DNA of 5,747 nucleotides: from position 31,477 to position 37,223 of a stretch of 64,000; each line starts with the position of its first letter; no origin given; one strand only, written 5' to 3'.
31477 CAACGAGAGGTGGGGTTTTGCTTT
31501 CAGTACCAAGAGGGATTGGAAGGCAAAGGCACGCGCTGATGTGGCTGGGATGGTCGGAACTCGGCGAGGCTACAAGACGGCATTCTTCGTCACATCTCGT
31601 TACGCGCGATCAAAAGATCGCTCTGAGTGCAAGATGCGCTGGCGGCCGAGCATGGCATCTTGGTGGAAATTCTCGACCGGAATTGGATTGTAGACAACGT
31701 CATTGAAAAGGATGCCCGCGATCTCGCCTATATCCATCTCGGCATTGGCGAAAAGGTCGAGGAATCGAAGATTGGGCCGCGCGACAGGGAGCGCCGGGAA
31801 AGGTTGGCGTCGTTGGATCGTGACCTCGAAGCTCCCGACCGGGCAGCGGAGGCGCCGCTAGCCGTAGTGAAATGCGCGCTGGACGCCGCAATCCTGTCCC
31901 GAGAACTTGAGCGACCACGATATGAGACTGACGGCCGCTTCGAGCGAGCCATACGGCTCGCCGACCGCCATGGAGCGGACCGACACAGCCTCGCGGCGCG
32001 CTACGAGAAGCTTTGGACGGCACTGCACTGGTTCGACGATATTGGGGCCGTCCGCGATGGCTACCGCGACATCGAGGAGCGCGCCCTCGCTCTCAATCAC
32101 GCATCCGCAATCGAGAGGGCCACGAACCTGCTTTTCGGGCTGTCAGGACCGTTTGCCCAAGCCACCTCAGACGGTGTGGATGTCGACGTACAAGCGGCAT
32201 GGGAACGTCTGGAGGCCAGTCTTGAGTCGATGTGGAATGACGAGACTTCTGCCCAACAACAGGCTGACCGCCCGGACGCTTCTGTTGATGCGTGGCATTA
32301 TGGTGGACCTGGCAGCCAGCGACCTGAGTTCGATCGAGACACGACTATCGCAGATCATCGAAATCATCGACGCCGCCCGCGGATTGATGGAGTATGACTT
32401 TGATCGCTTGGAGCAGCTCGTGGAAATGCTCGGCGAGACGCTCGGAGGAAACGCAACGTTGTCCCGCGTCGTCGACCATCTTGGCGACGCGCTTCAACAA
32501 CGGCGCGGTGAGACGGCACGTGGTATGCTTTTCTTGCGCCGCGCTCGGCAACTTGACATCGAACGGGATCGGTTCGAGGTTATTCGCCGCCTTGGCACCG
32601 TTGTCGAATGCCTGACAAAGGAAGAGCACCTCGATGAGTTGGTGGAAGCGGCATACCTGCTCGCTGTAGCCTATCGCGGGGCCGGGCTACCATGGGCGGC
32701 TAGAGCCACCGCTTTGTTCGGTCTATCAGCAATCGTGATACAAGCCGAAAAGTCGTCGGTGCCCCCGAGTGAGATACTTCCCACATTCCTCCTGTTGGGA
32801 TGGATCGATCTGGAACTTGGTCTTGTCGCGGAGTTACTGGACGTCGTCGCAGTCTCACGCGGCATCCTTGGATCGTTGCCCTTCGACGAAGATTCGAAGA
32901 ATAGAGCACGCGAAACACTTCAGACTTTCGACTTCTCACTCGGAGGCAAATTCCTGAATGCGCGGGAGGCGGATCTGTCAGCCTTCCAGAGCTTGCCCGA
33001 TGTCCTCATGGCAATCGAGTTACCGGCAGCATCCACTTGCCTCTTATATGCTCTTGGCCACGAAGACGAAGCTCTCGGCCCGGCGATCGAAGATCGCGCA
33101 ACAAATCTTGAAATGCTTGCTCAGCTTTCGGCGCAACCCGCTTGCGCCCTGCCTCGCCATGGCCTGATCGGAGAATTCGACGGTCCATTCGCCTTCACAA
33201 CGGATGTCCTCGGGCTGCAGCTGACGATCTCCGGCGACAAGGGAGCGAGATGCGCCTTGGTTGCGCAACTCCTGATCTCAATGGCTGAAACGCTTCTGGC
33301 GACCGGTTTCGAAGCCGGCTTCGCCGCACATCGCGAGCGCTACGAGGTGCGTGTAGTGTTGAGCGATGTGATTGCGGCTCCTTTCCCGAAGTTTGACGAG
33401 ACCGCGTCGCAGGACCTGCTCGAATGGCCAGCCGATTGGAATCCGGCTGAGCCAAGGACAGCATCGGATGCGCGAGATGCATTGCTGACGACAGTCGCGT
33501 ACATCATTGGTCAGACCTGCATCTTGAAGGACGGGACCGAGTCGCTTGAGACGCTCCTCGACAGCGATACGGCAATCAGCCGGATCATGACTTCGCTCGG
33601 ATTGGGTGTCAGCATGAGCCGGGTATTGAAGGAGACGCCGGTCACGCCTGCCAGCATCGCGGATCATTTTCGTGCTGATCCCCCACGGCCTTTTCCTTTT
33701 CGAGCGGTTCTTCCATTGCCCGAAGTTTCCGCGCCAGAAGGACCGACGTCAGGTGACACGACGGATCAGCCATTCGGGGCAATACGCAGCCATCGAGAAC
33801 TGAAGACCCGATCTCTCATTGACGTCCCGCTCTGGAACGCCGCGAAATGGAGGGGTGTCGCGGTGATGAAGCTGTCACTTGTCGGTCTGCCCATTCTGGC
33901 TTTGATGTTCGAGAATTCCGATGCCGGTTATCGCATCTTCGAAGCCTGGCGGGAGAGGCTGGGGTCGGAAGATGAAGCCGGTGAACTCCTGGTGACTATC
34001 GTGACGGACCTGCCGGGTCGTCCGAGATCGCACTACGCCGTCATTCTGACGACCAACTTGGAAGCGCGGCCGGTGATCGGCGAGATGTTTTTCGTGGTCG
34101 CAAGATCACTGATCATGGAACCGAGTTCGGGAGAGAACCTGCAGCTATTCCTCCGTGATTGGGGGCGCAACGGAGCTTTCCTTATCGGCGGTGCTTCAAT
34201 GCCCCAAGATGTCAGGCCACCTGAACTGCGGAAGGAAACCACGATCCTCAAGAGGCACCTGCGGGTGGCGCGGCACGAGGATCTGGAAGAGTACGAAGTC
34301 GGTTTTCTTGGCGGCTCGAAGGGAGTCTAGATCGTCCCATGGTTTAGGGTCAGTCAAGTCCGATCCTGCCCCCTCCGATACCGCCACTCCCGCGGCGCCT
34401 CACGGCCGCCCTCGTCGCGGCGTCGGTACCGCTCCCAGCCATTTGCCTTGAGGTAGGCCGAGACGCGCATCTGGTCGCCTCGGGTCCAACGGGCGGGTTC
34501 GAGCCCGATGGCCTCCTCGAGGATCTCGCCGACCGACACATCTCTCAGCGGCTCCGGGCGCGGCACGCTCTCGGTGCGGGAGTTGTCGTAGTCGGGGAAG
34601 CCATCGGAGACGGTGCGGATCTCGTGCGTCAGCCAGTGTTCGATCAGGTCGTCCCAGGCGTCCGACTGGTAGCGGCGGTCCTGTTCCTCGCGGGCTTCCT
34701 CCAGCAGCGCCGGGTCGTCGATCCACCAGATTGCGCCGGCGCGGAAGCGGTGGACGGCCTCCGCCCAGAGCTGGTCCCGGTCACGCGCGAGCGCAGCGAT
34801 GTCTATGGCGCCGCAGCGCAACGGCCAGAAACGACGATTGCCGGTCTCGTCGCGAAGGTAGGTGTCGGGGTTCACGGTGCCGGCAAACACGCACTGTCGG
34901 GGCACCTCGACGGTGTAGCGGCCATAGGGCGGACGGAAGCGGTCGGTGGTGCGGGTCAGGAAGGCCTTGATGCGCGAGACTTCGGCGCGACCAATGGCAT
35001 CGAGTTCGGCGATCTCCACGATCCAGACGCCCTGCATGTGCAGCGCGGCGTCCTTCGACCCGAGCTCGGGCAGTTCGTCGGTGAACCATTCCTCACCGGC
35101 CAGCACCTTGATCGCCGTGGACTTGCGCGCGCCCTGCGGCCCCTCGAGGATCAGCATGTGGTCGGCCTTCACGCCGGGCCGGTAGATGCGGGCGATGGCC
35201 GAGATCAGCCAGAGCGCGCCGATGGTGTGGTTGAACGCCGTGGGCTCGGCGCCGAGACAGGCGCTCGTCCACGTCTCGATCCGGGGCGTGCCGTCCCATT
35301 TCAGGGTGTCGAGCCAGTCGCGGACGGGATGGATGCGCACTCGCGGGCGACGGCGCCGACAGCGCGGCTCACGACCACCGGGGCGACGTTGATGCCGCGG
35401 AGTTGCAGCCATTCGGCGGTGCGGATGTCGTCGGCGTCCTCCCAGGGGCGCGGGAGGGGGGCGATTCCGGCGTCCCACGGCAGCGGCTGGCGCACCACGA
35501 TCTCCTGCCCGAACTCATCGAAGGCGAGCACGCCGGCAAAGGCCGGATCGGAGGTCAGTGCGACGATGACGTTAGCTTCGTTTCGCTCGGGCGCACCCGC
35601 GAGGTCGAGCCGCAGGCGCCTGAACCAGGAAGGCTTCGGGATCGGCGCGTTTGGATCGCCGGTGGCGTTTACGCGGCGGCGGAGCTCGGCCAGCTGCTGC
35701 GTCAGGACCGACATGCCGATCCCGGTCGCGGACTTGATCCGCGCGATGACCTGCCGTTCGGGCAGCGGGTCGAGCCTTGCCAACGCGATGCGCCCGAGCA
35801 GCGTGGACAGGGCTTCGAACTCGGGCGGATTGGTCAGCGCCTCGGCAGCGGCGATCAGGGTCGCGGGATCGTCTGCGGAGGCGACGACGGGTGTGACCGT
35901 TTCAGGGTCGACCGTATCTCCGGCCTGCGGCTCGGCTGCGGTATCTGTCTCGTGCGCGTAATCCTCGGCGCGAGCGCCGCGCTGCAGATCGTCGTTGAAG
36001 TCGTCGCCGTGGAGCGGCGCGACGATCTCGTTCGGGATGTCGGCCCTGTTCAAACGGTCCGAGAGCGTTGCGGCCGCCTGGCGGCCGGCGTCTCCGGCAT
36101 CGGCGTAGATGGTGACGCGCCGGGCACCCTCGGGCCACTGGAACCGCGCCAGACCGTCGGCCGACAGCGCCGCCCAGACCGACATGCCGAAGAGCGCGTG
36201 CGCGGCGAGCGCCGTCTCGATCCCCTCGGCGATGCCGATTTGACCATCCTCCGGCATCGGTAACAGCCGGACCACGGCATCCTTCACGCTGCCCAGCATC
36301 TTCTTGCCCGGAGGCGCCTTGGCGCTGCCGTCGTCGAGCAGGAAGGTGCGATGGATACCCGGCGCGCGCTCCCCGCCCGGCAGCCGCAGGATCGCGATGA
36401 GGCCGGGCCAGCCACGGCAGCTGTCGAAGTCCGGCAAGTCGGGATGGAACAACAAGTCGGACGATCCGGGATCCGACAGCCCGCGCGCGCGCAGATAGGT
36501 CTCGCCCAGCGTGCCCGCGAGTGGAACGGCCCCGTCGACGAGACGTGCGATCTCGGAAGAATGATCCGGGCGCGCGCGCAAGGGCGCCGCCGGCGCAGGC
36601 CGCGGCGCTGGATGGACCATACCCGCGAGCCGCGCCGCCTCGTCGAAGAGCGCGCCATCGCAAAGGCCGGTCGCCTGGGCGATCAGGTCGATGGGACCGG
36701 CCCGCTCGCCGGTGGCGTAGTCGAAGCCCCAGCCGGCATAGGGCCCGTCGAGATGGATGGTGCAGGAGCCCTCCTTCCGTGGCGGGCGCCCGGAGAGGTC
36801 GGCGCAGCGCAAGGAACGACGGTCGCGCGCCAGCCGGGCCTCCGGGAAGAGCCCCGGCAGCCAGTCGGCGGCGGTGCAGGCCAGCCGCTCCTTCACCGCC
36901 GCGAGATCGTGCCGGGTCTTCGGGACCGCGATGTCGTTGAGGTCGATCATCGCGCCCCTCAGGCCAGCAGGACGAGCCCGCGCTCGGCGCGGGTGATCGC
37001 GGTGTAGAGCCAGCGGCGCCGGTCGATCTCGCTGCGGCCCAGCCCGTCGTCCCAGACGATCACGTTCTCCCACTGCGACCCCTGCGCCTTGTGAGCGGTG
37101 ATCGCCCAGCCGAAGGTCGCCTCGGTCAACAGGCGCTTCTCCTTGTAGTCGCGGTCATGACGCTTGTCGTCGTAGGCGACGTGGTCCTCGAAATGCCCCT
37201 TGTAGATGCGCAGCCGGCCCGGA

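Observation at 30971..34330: Reverse-oriented, lower-GC ~3.2-kb gene with an Mrr-like nuclease N-terminus and a long uncharacterised C-terminus: candidate undescribed prophage-encoded defence protein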

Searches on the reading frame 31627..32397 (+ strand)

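Call 3: search_protein_families(library=pfam, proteins=[window:31627-32397:+], max_evalue=1)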
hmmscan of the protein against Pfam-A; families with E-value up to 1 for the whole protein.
window:31627-32397:+ (256 aa): 0 families

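Call 4: search_protein_families(library=padloc, proteins=[window:31627-32397:+], max_evalue=1)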
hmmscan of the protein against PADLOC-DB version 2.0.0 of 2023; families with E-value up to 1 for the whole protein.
window:31627-32397:+ (256 aa): 0 families

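Call 49: search_protein_families(library=pfam, proteins=[P0263, P0264, P0267], max_evalue=10)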
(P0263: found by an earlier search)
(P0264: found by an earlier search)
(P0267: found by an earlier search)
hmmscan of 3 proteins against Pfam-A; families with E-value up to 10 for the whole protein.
P0263 (1055 aa): 1 family
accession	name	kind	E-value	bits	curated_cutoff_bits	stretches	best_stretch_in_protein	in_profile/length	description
PF09548.15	Spore_III_AB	-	0.13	12.8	32.5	1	384-493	19-129/170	Stage III sporulation protein AB (spore_III_AB)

P0264 (1056 aa): 1 family
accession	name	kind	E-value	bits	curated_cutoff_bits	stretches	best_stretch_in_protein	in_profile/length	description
PF09548.15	Spore_III_AB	-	0.091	13.2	32.5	1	385-494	19-129/170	Stage III sporulation protein AB (spore_III_AB)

P0267 (1055 aa): 1 family
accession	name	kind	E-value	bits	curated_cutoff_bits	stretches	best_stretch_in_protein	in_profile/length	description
PF09548.15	Spore_III_AB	-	0.047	14.2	32.5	1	374-493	8-129/170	Stage III sporulation protein AB (spore_III_AB)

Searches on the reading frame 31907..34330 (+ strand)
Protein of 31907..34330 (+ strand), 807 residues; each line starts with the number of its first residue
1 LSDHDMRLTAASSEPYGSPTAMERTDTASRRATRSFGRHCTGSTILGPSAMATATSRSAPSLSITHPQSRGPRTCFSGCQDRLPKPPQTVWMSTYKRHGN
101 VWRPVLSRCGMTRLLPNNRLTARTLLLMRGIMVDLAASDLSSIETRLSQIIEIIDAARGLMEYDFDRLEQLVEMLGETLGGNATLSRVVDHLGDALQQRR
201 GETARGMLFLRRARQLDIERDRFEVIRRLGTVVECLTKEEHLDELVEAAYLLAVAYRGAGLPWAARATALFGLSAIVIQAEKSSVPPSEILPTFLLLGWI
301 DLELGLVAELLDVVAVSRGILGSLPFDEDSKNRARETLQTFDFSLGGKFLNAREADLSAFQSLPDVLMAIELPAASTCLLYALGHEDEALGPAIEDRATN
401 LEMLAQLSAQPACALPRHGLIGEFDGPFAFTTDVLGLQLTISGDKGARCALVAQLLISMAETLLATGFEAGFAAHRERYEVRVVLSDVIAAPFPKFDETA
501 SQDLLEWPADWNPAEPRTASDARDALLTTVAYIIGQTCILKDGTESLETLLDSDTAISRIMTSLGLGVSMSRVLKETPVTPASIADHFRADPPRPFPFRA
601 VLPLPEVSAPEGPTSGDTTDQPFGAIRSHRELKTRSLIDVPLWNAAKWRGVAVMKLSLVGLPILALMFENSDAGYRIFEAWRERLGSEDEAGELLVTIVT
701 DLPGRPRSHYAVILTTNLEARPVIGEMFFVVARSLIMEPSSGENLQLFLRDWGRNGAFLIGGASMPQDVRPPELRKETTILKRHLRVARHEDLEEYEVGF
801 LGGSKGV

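Call 3: search_protein_families(library=pfam, proteins=[window:31907-34330:+], max_evalue=1)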
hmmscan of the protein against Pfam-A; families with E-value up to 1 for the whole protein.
window:31907-34330:+ (807 aa): 1 family
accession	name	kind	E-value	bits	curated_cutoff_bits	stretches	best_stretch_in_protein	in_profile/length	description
PF09548.15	Spore_III_AB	-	0.1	13.1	32.5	1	137-245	20-129/170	Stage III sporulation protein AB (spore_III_AB)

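Call 4: search_protein_families(library=padloc, proteins=[window:31907-34330:+], max_evalue=1)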
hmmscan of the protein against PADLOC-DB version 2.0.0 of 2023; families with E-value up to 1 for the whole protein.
window:31907-34330:+ (807 aa): 0 families

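Call 49: search_protein_families(library=pfam, proteins=[P0263, P0264, P0267], max_evalue=10)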
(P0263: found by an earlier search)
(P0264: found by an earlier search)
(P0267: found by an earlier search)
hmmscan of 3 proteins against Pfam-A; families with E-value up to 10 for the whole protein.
P0263 (1055 aa): 1 family
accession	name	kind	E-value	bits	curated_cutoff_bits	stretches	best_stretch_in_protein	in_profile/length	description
PF09548.15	Spore_III_AB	-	0.13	12.8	32.5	1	384-493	19-129/170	Stage III sporulation protein AB (spore_III_AB)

P0264 (1056 aa): 1 family
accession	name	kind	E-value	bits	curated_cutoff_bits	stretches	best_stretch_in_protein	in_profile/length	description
PF09548.15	Spore_III_AB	-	0.091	13.2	32.5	1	385-494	19-129/170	Stage III sporulation protein AB (spore_III_AB)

P0267 (1055 aa): 1 family
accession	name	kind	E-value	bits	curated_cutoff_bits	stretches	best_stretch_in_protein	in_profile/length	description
PF09548.15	Spore_III_AB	-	0.047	14.2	32.5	1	374-493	8-129/170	Stage III sporulation protein AB (spore_III_AB)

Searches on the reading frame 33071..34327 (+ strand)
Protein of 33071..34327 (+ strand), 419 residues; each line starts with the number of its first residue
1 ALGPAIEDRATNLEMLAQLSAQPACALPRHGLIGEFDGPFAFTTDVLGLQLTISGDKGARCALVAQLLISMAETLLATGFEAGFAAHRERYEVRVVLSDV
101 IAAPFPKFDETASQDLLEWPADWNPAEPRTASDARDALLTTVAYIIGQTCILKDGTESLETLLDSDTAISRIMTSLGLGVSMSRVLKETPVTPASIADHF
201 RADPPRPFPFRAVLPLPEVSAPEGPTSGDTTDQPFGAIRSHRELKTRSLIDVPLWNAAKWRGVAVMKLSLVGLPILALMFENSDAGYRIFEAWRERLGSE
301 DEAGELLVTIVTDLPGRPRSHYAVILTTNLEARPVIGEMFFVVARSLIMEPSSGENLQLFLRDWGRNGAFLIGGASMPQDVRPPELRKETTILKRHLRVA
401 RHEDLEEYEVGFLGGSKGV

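Call 50: predict_structure(alignment_id=A3)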
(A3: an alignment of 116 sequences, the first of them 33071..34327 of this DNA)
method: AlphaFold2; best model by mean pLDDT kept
length: 419 residues; sequences in the alignment: 116
mean_pLDDT: 87.6   pTM: 0.83
mean pLDDT of the five models: 87.6, 86.3, 86.2, 85.2, 85.0
residues with pLDDT >= 90: 259; 70-90: 112; 50-70: 38; < 50: 10
segments of 3 or more residues with pLDDT < 50: 1-4, 28-30, 417-419
pLDDT, mean of each block of 10 residues (from residue 1): 57 83 62 76 93 94 93 93 93 97 94 89 90 94 95 91 87 85 77 78 76 68 64 65 91 96 93 96 97 97 98 97 97 83 96 97 98 95 94 98 95 67
secondary structure, 60 per line:
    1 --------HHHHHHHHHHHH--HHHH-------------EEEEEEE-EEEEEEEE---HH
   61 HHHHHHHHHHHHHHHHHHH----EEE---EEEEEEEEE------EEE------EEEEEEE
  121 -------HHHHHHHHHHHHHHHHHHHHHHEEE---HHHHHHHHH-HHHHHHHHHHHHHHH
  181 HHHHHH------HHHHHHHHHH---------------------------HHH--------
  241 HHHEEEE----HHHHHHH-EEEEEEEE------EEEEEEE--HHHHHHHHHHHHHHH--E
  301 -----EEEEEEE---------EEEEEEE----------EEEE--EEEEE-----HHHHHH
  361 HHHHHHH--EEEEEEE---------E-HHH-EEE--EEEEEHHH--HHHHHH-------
elements in order: H9-20 H23-26 E40-46 E48-55 H59-79 E84-86 E90-98 E105-107 E114-120 H128-149 E150-152 H156-164 H166-186 H193-202 E244-247 H252-258 E260-267 E274-280 H283-297 E306-312 E322-328 E339-342 E345-349 H355-367 E370-376 E392-394 E397-401 H407-412

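Call 55: fold_search(model_id=the predicted structure, library=pdb)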
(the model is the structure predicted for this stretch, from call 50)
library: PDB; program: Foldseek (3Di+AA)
matches with E <= 10: 425; with E <= 0.001: 0
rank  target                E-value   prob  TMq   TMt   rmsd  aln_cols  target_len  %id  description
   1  8p0i_B                3.1e-03  0.51  0.19  0.11  21.4       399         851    8  Crystal structure of the open conformation of insulin-regulated aminopeptidase in complex with a small-MW inhibitor (released 2024-09-04)
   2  8cgw_A                3.5e-03  0.44  0.18  0.10  22.4       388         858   10  Insulin-regulated aminopeptidase (IRAP) in complex with an allosteric benzopyran-based inhibitor (released 2024-01-31)
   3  5mj6_A                6.2e-03  0.44  0.19  0.10  20.9       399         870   10  Ligand-induced conformational change of Insulin-regulated aminopeptidase: insights on catalytic mechanism and active s (released 2017-04-05)
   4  6ydx_A                6.6e-03  0.41  0.18  0.10  22.3       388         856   10  Insulin-regulated aminopeptidase complexed with a macrocyclic peptidic inhibitor (released 2020-07-22)
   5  8cgp_B                9.9e-03  0.30  0.18  0.10  21.7       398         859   10  Insulin regulated aminopeptidase (IRAP) in complex with an allosteric aryl sulfonamide inhibitor (released 2024-01-31)
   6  3q7j_A                1.0e-02  0.35  0.18  0.11  18.9       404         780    9  Engineered Thermoplasma Acidophilum F3 factor mimics human aminopeptidase N (APN) as a target for anticancer drug deve (released 2011-07-27)
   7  8cgw_B                1.0e-02  0.30  0.18  0.10  21.3       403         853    8  Insulin-regulated aminopeptidase (IRAP) in complex with an allosteric benzopyran-based inhibitor (released 2024-01-31)
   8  6ydx_B                1.1e-02  0.30  0.18  0.10  21.9       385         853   10  Insulin-regulated aminopeptidase complexed with a macrocyclic peptidic inhibitor (released 2020-07-22)
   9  4r5t                  1.8e-02  0.33  0.19  0.10  21.2       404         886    8  Structure of the m1 alanylaminopeptidase from malaria complexed with a hydroxamic acid-based inhibitor (released 2014-10-29)
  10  7zyf_A                1.8e-02  0.28  0.18  0.10  22.4       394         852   10  Insulin regulated aminopeptidase (IRAP) in complex with a nanomolar alpha hydroxy beta amino acid based inhibitor. (released 2022-07-20)
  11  4pj6_B                1.9e-02  0.44  0.22  0.12  22.4       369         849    9  Crystal Structure of Human Insulin Regulated Aminopeptidase with Lysine in Active Site (released 2014-12-03)
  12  4z7i_A                2.0e-02  0.96  0.18  0.09   4.7       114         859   12  Crystal structure of insulin regulated aminopeptidase in complex with ligand (released 2015-08-26)
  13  8t6h                  2.2e-02  0.30  0.20  0.10  22.9       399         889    9  X-ray crystal structure of PfA-M1(E319A) (released 2024-06-26)
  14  4fgm                  2.4e-02  0.98  0.15  0.11   3.4        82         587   12  Crystal structure of the aminopeptidase N family protein Q5QTY1 from Idiomarina loihiensis. Northeast Structural Genomic (released 2012-08-01)
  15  4p8q_A                2.6e-02  0.35  0.21  0.12  21.2       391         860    8  Crystal Structure of Human Insulin Regulated Aminopeptidase with Alanine in Active Site (released 2014-12-03)
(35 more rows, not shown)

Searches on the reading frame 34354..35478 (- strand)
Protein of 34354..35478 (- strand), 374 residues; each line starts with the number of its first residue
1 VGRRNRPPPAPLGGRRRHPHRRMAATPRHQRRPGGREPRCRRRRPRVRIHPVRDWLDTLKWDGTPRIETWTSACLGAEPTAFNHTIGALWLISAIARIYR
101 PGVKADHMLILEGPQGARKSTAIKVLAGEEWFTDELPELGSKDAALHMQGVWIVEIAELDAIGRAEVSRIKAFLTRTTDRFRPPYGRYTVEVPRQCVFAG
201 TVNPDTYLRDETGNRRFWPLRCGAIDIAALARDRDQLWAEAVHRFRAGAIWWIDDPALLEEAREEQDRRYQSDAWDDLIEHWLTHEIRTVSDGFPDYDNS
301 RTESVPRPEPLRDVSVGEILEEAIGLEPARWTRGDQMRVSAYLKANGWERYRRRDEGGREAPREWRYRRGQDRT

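Call 17: search_protein_families(library=pfam, proteins=[window:34354-35478:-], max_evalue=0.001)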
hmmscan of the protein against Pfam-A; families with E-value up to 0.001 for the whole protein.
window:34354-35478:- (374 aa): 2 families
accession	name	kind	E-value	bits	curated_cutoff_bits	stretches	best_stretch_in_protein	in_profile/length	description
PF05272.17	VapE-like_dom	-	3.9e-83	278.6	25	1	56-269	1-215/217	Virulence-associated protein E-like domain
PF19263.5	DUF5906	-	8.8e-05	23.6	27.6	1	111-216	1-114/114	Family of unknown function (DUF5906)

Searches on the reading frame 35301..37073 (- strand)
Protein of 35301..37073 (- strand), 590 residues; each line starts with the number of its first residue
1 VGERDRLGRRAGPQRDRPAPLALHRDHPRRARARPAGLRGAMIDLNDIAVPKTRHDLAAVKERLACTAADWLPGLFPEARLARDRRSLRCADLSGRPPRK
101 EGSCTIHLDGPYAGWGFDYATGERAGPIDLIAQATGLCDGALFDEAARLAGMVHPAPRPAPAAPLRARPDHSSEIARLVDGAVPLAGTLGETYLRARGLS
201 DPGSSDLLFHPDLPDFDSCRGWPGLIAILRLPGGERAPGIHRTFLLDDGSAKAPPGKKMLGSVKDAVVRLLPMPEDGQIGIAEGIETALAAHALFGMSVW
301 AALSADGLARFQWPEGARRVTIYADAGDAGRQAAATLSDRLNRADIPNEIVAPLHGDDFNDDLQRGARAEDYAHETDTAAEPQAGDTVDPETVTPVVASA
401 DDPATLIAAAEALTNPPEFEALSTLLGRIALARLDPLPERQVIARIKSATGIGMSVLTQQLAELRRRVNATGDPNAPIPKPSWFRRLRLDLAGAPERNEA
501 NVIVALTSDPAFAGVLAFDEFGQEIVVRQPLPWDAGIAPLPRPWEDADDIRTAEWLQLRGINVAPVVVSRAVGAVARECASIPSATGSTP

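Call 17: search_protein_families(library=pfam, proteins=[window:35301-37073:-], max_evalue=0.001)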
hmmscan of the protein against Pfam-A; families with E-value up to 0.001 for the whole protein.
window:35301-37073:- (590 aa): 2 families
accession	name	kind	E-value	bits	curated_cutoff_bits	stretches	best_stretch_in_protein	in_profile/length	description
PF13362.12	Toprim_3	-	6.8e-27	94.2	27.2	1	279-366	2-92/95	Toprim domain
PF23639.1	DUF7146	-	1.3e-21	77.3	27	1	171-270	3-105/105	Domain of unknown function (DUF7146)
